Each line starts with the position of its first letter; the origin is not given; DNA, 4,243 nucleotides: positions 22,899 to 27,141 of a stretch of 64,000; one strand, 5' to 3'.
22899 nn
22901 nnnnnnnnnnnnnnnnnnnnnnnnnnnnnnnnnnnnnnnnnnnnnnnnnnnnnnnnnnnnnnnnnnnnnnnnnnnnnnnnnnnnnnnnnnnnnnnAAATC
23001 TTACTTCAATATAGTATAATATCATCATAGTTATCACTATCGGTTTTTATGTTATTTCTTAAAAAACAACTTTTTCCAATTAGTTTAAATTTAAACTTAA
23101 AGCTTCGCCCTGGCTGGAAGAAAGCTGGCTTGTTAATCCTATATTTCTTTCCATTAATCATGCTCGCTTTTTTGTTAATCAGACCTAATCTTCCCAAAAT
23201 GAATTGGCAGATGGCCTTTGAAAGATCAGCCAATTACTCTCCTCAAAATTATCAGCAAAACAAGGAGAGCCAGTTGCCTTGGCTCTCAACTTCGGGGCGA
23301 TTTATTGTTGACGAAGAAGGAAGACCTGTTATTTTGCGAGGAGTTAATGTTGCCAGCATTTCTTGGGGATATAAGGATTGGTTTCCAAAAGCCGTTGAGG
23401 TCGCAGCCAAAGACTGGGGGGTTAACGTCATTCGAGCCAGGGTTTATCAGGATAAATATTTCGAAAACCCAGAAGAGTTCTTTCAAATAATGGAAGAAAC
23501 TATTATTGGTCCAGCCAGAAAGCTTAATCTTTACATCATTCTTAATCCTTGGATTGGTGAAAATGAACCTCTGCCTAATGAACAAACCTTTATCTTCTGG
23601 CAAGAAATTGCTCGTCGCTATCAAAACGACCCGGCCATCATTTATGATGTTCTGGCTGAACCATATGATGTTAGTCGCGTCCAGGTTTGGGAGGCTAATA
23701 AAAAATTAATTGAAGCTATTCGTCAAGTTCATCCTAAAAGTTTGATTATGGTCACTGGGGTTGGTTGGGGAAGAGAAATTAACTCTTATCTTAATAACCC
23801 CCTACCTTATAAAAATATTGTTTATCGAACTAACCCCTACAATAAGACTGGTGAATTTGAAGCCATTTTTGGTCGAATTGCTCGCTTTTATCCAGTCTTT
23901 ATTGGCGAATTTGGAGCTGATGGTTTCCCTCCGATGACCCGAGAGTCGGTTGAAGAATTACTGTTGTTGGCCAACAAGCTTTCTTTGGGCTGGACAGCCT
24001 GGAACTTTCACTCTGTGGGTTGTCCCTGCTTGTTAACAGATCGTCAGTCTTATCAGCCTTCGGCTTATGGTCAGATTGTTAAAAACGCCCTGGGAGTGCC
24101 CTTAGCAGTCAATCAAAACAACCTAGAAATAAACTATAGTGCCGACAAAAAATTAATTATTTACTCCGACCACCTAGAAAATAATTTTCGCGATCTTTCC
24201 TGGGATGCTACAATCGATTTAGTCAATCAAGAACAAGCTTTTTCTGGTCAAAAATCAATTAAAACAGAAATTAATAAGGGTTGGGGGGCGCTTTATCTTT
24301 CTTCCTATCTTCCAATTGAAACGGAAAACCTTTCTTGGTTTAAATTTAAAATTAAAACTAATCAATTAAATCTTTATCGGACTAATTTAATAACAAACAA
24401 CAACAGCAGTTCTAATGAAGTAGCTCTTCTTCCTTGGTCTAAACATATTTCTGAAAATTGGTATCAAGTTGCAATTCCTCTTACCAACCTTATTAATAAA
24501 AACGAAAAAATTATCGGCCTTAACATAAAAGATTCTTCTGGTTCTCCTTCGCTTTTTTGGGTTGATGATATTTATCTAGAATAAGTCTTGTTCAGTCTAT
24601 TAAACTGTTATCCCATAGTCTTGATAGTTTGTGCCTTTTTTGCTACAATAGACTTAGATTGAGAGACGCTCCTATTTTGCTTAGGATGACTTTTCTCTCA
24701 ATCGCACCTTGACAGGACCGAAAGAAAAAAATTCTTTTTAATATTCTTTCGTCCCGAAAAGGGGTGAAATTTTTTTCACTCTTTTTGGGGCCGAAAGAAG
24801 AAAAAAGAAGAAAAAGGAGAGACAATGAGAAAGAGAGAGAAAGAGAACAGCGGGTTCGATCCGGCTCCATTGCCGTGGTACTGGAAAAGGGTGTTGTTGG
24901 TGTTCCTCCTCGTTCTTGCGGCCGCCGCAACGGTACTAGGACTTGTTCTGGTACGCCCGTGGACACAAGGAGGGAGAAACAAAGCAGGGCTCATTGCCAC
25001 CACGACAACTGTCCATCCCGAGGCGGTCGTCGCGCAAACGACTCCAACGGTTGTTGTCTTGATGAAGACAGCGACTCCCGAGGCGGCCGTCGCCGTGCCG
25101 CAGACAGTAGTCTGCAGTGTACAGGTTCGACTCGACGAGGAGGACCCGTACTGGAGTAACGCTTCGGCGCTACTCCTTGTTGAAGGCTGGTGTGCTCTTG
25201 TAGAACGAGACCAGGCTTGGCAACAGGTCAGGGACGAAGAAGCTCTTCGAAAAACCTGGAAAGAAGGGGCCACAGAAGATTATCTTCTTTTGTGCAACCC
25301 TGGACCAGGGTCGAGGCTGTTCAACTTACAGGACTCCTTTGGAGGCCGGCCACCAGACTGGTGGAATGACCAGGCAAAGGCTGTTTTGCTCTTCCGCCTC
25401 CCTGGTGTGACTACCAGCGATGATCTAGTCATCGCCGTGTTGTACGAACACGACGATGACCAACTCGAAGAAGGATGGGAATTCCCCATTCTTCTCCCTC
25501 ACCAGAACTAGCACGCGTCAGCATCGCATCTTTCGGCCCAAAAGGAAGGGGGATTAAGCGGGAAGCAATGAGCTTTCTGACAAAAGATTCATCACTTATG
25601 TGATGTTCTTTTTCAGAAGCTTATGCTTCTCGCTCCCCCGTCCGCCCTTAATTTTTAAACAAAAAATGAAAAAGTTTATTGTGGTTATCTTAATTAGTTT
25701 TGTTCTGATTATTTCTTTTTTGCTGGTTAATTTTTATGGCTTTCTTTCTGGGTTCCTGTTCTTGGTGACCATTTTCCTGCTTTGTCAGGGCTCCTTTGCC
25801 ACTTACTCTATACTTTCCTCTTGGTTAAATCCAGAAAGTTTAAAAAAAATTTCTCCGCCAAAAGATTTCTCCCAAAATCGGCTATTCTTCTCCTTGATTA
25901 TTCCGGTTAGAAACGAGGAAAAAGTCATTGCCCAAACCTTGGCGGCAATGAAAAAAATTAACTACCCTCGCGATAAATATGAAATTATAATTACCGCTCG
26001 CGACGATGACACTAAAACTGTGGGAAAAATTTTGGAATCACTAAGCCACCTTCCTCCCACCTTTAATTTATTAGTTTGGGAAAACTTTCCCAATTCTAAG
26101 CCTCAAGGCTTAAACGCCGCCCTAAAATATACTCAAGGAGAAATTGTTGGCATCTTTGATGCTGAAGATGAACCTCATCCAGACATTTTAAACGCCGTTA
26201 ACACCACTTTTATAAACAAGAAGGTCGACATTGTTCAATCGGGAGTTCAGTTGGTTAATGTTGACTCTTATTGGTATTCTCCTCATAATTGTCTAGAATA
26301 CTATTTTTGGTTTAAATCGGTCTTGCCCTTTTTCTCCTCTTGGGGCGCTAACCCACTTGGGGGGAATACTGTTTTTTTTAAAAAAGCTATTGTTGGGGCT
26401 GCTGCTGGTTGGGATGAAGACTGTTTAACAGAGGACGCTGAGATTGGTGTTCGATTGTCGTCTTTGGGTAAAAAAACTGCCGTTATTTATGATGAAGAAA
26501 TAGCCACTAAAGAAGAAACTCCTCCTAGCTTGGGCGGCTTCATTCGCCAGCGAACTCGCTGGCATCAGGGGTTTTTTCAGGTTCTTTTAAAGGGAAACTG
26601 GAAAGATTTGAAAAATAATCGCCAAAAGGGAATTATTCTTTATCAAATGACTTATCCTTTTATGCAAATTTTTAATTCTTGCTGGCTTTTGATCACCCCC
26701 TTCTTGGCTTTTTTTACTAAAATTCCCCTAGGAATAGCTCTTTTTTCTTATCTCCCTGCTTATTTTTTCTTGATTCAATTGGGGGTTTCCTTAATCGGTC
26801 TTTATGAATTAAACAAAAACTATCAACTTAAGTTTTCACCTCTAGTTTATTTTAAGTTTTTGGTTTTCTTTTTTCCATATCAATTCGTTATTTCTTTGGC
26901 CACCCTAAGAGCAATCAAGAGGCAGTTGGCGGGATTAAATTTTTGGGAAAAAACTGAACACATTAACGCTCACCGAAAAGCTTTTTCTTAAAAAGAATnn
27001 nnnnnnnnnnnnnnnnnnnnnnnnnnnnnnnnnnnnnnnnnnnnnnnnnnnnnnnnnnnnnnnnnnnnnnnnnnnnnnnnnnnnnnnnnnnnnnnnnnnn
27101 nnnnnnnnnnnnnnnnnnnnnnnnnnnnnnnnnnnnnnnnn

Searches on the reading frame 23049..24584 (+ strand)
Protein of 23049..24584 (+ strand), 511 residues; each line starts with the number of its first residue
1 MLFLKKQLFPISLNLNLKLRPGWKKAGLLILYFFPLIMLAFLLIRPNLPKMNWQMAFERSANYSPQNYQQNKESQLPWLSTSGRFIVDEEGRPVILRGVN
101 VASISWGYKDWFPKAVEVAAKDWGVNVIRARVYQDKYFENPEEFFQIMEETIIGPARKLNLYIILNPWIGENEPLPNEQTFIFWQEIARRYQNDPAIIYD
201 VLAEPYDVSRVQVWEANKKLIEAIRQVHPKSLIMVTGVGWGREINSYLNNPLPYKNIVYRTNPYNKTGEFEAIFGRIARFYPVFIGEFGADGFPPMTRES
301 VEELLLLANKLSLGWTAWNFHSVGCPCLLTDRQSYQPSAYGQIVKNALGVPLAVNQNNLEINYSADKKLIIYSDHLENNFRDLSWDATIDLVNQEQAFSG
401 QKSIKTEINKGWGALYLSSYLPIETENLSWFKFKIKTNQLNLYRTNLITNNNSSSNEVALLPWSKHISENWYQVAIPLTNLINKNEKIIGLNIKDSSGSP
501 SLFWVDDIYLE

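Call 3: search_protein_families(library=pfam, proteins=[window:23049-24584:+], max_evalue=0.01)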
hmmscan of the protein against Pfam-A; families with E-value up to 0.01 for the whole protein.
window:23049-24584:+ (511 aa): 2 families
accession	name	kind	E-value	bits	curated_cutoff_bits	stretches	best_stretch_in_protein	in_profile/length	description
PF00150.24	Cellulase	-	5.2e-29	102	23.5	1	87-321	1-269/272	Cellulase (glycosyl hydrolase family 5)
PF21582.3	CBM30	-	0.0098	16.3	27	0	466-508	119-166/170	Carbohydrate binding domain 30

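Call 4: search_protein_families(library=ncbifam, proteins=[window:23049-24584:+], max_evalue=0.01)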
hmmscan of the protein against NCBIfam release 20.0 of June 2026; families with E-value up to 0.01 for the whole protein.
window:23049-24584:+ (511 aa): 0 families

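Call 68: search_solved_structures(query=window:23049-24581:+, max_evalue=0.001)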
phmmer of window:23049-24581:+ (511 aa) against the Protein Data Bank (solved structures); distinct sequences matched with E-value up to 0.001: 40.
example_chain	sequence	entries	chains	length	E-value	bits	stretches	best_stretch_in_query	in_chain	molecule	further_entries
6gjf_A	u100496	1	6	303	2.5e-25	92.5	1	79-320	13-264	ENDOGLUCANASE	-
4xzw_A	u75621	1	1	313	7.1e-24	87.6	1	80-320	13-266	endo-glucanase chimera C10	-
4hty_A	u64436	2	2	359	1.9e-23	86.3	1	73-344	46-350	Cellulase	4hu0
4xzb_A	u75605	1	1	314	1.4e-21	80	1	80-320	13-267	CelA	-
2cks_A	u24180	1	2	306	3.1e-21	78.9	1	82-321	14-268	ENDOGLUCANASE E-5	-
2ckr_A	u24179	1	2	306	8.2e-21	77.6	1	82-321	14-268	ENDOGLUCANASE E-5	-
3pzt_A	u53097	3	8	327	1.5e-19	73.4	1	79-320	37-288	Endoglucanase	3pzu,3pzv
5i2u_A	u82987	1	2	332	6.2e-18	68.1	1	79-327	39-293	Cellulase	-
9wcc_A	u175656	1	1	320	6.4e-18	68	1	80-323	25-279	AABGIC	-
8bn7_CCC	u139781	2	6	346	5.7e-17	64.9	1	71-344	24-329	Cellulase, putative, cel5C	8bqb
8zvk_A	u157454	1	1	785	7.7e-17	64.4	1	80-323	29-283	AaBgIC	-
5wh8_A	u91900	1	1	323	3.1e-16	62.4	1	79-290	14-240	Putative carbohydrate-active enzyme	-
5ecu_A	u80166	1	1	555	1.1e-14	57.3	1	80-320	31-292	Cellulase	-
5fip_A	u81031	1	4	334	1.7e-14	56.7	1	81-320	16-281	GH5 CELLULASE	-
1h5v_A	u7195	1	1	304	2.8e-14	56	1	79-291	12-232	ENDOGLUCANASE 5A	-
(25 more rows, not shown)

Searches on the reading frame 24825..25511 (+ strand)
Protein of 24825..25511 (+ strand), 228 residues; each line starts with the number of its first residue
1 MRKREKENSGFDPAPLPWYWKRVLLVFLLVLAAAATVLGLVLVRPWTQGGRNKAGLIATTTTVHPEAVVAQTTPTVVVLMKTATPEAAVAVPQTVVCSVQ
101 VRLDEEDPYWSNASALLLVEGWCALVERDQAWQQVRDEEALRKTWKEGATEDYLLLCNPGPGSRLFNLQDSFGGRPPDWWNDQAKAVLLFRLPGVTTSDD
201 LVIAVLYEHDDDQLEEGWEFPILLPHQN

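Call 3: search_protein_families(library=pfam, proteins=[window:24825-25511:+], max_evalue=0.01)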
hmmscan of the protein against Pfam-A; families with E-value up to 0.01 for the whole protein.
window:24825-25511:+ (228 aa): 0 families

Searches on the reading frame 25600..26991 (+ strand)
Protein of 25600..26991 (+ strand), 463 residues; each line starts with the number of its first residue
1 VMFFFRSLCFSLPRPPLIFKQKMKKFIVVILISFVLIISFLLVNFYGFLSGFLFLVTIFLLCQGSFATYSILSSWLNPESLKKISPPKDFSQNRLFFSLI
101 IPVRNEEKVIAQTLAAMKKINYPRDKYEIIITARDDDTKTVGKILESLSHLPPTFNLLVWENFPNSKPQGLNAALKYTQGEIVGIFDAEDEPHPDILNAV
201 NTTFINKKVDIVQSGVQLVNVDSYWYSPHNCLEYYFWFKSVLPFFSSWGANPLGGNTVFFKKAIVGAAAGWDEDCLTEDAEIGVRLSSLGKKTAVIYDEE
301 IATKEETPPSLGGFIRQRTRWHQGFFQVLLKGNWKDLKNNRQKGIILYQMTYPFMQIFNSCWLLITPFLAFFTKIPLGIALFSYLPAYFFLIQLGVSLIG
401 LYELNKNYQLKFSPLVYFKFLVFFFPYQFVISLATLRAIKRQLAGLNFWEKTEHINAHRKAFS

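Call 3: search_protein_families(library=pfam, proteins=[window:25600-26991:+], max_evalue=0.01)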
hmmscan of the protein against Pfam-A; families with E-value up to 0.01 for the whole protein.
window:25600-26991:+ (463 aa): 5 families
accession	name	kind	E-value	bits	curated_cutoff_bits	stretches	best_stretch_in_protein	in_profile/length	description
PF13641.12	Glyco_tranf_2_3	-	2.6e-34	119.7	27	1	97-323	3-229/230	Glycosyltransferase like family 2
PF13632.12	Glyco_trans_2_3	-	1.3e-20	74.5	27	1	183-387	2-194/198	Glycosyl transferase family group 2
PF00535.33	Glycos_transf_2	-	6.6e-15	55.9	23.3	1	98-246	1-146/168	Glycosyl transferase family 2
PF13506.12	Glyco_transf_21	-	0.0023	17.9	21.7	1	165-321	16-172/174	Glycosyl transferase family 21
PF03552.20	Cellulose_synt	-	0.0085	15.1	24.7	0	262-405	408-556/722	Cellulose synthase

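Call 4: search_protein_families(library=ncbifam, proteins=[window:25600-26991:+], max_evalue=0.01)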
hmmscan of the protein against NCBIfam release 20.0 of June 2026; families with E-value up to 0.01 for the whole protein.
window:25600-26991:+ (463 aa): 19 families
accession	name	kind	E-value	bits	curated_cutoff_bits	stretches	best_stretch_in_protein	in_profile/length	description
TIGR03937.1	PgaC_IcaA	equivalog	1e-19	70.8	422.3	2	254-449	201-401/407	poly-beta-1,6-N-acetyl-D-glucosamine synthase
NF053846.1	glyco_with_XrtP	equivalog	1.3e-19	70.2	520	2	253-453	224-436/440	XrtP-associated glycosyltransferase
TIGR03030.1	CelA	equivalog_domain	2.3e-18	65.6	699.1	1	96-433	132-485/714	UDP-forming cellulose synthase catalytic subunit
NF011307.0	PRK14716.1-5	equivalog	2.5e-12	46.5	431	1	75-325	42-311/464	glycosyl transferase family protein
NF008558.0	PRK11498.1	equivalog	5.5e-12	44.4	992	1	82-330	261-506/872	UDP-forming cellulose synthase catalytic subunit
NF041865.1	EpsU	equivalog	3.2e-11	42.9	700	1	84-343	28-284/394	exopolysaccharide biosynthesis GT2 family glycosyltransferase EpsU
NF011305.0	PRK14716.1-3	equivalog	7.4e-11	41.9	409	1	97-334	55-327/486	glycosyl transferase family protein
TIGR04283.1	glyco_like_mftF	equivalog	3.6e-08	33.3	182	1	98-303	2-184/221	TIGR04283 family arsenosugar biosynthesis glycosyltransferase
NF041875.1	EPS_EpsD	equivalog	1e-07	31.7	370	1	98-293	2-196/325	exopolysaccharide biosynthesis glycosyltransferase EpsD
TIGR03111.1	glyc2_xrt_Gpos1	hypoth_equivalog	2e-07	30.1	363.95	1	92-449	46-414/439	TIGR03111 family XrtG-associated glycosyltransferase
TIGR03965.1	mycofact_glyco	equivalog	6.8e-07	28.5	280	1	98-216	77-191/467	mycofactocin biosynthesis glycosyltransferase MftF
NF011304.0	PRK14716.1-2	equivalog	5.1e-06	25.6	604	1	99-324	61-317/502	glycosyl transferase family protein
NF007482.0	PRK10073.1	equivalog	2.1e-05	23.7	423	1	96-217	7-123/334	glycosyltransferase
TIGR03472.1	HpnI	equivalog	7.1e-05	21.8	310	1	67-323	16-270/373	bacteriohopanetetrol glucosamine biosynthesis glycosyltransferase HpnI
NF038299.1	EPS_HpsN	equivalog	0.0008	18.5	425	1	97-209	3-112/317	hormogonium polysaccharide biosynthesis glycosyltransferase HpsN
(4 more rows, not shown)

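Call 23: search_solved_structures(query=window:25600-26988:+, max_evalue=0.01)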
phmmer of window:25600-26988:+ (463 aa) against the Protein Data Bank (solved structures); distinct sequences matched with E-value up to 0.01: 11.
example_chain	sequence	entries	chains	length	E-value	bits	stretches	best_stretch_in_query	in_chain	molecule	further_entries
5ej1_A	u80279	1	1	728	9.4e-15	57.6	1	51-390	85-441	Putative cellulose synthase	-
4hg6_A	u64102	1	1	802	1.2e-14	57.3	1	51-390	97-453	Cellulose Synthase Subunit A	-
4p00_A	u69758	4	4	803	1.2e-14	57.3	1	51-390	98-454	Cellulose Synthase A subunit | Cellulose Synthase subunit A | Putative cellulose synthase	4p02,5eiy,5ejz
6yv7_A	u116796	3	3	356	6.8e-09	38.3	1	93-308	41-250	Glycosyl transferase, family 2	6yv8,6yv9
6yv7_B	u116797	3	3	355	7.1e-09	38.3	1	93-308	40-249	Glycosyl transferase, family 2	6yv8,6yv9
7lby_A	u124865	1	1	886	2.5e-08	36.5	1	80-339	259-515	Cellulose synthase catalytic subunit [UDP-forming]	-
9fmv_A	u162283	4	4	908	2.5e-08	36.5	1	80-339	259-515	Cellulose synthase catalytic subunit [UDP-forming]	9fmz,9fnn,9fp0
9b8v_E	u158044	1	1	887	2.5e-08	36.5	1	80-339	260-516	Cellulose synthase catalytic subunit [UDP-forming]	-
5tze_C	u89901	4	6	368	1.5e-05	27.3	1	97-199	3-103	Glycosyl transferase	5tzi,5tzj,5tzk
5tz8_A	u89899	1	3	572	3e-05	26.3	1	97-199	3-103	Glycosyl transferase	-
6p61_A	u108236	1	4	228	0.0011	21.2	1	97-232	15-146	Glycosyltransferase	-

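Call 65: find_homologous_proteins(query=window:25600-26988:+)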
Query window:25600-26988:+ (463 aa): 3163 proteins with E <= 0.001 among 8000 candidates; the best 120 are listed.
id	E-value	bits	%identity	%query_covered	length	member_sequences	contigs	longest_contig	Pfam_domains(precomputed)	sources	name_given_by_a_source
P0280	1.9e-297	1005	100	95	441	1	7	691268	PF13632.13,PF13506.14,PF13641.13,PF00535.33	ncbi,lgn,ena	-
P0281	5.2e-257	871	85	95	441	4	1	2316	PF13632.13,PF13506.14,PF13641.13,PF00535.33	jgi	-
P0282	7.3e-257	871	85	95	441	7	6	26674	PF13632.13,PF13506.14,PF13641.13,PF00535.33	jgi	jgi:glycosyltransferase XagB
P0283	1.2e-256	870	85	95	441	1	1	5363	PF13632.13,PF13506.14,PF13641.13,PF00535.33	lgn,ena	-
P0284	4.3e-256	868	85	95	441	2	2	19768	PF13632.13,PF13506.14,PF13641.13,PF00535.33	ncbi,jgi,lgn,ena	-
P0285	1.3e-255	867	85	95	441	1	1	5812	PF13632.13,PF13506.14,PF13641.13,PF00535.33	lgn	-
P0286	4.1e-252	855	83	95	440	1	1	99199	PF13632.13,PF13506.14,PF13641.13,PF00535.33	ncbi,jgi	ncbi:MAG: glycosyltransferase [Patescibacteria group bacterium]|jgi:cellulose synthase/poly-beta-1,6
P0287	2.5e-251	853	83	95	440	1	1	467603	PF13632.13,PF13506.14,PF13641.13,PF00535.33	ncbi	-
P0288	9.3e-246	834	82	95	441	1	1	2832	PF13632.13,PF13506.14,PF13641.13,PF00535.33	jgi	jgi:glycosyltransferase XagB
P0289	1.8e-245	833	81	95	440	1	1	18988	PF13632.13,PF13506.14,PF13641.13,PF00535.33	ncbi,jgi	-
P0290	2.9e-235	800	78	95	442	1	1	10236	PF13632.13,PF13506.14,PF13641.13,PF00535.33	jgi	jgi:cellulose synthase/poly-beta-1,6-N-acetylglucosamine synthase-like glycosyltransferase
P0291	5.3e-225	766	81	88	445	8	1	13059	PF13632.13,PF13506.14,PF13641.13,PF00535.33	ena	-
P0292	5.7e-219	746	74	94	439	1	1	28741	PF13632.13,PF13506.14,PF13641.13,PF00535.33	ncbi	-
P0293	1.1e-198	679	68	94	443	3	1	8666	PF13632.13,PF13506.14,PF13641.13,PF00535.33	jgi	-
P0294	6.7e-196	670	65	95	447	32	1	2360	PF13632.13,PF13506.14,PF13641.13,PF00535.33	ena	-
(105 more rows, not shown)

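Call 77: predict_structure(alignment_id=A4)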
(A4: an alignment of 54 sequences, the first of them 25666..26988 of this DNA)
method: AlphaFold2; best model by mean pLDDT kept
length: 441 residues; sequences in the alignment: 54
mean_pLDDT: 91.4   pTM: 0.89
mean pLDDT of the five models: 91.4, 91.4, 91.0, 90.7, 88.3
residues with pLDDT >= 90: 345; 70-90: 90; 50-70: 6; < 50: 0
segments of 3 or more residues with pLDDT < 50: none
pLDDT, mean of each block of 10 residues (from residue 1): 89 96 93 92 93 84 91 96 92 97 97 93 95 91 84 95 94 97 95 93 95 93 81 87 94 91 92 91 92 94 94 92 93 87 80 88 91 95 92 95 95 96 84 73 57
secondary structure, 60 per line:
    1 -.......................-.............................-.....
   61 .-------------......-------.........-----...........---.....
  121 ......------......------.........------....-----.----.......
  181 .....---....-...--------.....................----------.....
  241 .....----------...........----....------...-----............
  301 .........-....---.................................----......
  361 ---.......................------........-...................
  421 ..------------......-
elements in order: H2-24 H26-54 H56-61 E75-80 H88-96 E105-112 H116-126 E133-138 H145-153 E160-163 H174-185 E189-192 E194-196 H205-225 E236-239 H240-245 H256-266 E271-274 E281-283 H289-309 H311-314 H318-350 H355-360 H364-386 H393-400 H402-422 H435-440

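Call 79: fold_search(model_id=the predicted structure, library=pdb)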
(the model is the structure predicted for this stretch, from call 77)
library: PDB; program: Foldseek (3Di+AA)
matches with E <= 10: 1420; with E <= 0.001: 298
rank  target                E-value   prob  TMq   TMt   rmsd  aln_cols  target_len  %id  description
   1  4p00_A                2.6e-16  1.00  0.64  0.41   6.0       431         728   20  Bacterial Cellulose Synthase in complex with cyclic-di-GMP and UDP (released 2014-04-09)
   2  5ej1_A                2.0e-15  1.00  0.60  0.38  10.7       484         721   20  Pre-translocation state of bacterial cellulose synthase (released 2016-03-30)
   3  4hg6_A                5.5e-15  1.00  0.66  0.41   7.1       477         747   19  Structure of a cellulose synthase - cellulose translocation intermediate (released 2012-12-19)
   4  9b8v_E                6.4e-15  1.00  0.61  0.34   6.6       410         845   19  AlphaFold2 informed cryo-EM model of the E. coli cellulose synthase BcsAG3B6 complex (released 2025-02-19)
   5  9fnn_A                9.7e-15  1.00  0.61  0.36  10.4       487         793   18  Cryo-EM structure of the c-di-GMP-saturated 'crown'less Bcs macrocomplex for cellulose secretion in E. coli (released 2024-10-16)
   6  9fmz_A                1.1e-14  1.00  0.62  0.35   6.2       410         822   19  Cryo-EM structure of the c-di-GMP-bound synthase:pEtN transferase complex (BcsA-Bct-G3) from the E. coli cellulose sec (released 2024-10-16)
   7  9fmv_A                1.7e-14  1.00  0.53  0.32  14.3       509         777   17  Cryo-EM structure of the c-di-GMP-free synthase:pEtN transferase complex (BcsA-Bct-G3) from the E. coli cellulose secr (released 2024-10-16)
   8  6yv7_B                2.5e-14  1.00  0.56  0.70   7.9       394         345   20  Mannosyltransferase PcManGT from Pyrobaculum calidifontis (released 2020-07-22)
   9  6yv7_A                3.2e-14  1.00  0.56  0.69   6.0       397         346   19  Mannosyltransferase PcManGT from Pyrobaculum calidifontis (released 2020-07-22)
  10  8smn_A                5.0e-14  1.00  0.54  0.47  16.4       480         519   16  Xenopus laevis hyaluronan synthase 1, nascent HA polymer bound state (released 2024-05-01)
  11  7sp7_A                1.7e-13  1.00  0.60  0.54   8.6       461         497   14  Chlorella virus hyaluronan synthase inhibited by UDP (released 2022-04-06)
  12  9fp0_A                1.7e-13  1.00  0.52  0.31  16.0       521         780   18  Cryo-EM structure of the 'crown'less Bcs macrocomplex for E. coli cellulose secretion in non-saturating c-di-GMP (loca (released 2024-10-16)
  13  9yq2_A                2.0e-13  1.00  0.64  0.59   7.3       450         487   14  Chlorella virus hyaluronan synthase bound to DDM (released 2025-12-10)
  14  8smp_A                2.1e-13  1.00  0.56  0.48  12.0       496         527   16  Xenopus laevis hyaluronan synthase 1, UDP-bound, gating loop inserted state (released 2024-05-01)
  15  8smm_A                6.0e-13  1.00  0.61  0.54  10.8       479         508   15  Xenopus laevis hyaluronan synthase 1 (released 2024-05-01)
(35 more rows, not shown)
